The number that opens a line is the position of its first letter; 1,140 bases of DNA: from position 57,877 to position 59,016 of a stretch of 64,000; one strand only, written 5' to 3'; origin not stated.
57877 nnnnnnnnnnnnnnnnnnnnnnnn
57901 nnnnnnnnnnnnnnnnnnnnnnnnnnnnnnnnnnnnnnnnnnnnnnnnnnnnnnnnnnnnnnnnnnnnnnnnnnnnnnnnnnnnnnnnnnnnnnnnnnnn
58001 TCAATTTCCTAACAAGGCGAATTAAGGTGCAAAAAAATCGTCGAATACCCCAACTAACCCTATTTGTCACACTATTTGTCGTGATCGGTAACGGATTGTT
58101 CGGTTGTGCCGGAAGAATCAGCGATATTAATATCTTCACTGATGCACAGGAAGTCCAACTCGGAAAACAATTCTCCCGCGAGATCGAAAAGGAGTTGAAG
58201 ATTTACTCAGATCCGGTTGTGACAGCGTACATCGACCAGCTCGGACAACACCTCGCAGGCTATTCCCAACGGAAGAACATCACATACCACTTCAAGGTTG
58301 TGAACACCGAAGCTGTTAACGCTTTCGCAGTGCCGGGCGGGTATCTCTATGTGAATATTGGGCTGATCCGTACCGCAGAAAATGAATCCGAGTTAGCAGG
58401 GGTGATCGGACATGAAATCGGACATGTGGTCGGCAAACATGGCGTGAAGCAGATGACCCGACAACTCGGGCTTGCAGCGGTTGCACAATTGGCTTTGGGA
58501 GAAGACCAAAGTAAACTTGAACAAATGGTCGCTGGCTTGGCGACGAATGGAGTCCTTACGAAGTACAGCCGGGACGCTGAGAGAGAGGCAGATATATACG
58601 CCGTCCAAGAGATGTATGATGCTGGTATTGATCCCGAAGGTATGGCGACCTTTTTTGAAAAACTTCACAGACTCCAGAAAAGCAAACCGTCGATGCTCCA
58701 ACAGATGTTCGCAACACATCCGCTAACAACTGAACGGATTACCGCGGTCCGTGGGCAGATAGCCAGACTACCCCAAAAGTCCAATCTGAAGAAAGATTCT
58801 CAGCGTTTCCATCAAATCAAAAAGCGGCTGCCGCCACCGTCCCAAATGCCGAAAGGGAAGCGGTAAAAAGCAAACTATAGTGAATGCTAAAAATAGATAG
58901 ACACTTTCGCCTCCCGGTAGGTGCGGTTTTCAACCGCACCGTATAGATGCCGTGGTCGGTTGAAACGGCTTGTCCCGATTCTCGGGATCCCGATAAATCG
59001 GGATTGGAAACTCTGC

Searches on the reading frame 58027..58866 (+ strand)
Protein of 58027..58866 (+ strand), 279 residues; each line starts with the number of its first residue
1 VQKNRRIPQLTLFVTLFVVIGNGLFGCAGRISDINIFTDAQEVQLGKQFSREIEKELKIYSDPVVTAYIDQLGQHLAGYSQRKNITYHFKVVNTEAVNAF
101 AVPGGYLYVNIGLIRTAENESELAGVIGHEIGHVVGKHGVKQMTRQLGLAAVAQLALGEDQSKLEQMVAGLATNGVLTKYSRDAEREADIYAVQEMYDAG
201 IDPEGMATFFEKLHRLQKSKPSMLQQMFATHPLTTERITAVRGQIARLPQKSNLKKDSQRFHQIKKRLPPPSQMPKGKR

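Call 16: search_protein_families(library=pfam, proteins=[window:58027-58866:+])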
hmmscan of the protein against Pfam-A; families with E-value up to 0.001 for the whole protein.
window:58027-58866:+ (279 aa): 1 family
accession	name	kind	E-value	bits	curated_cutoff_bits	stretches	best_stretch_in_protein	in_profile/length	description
PF01435.24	Peptidase_M48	-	1.9e-34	119.6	20.3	1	66-243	4-184/186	Peptidase family M48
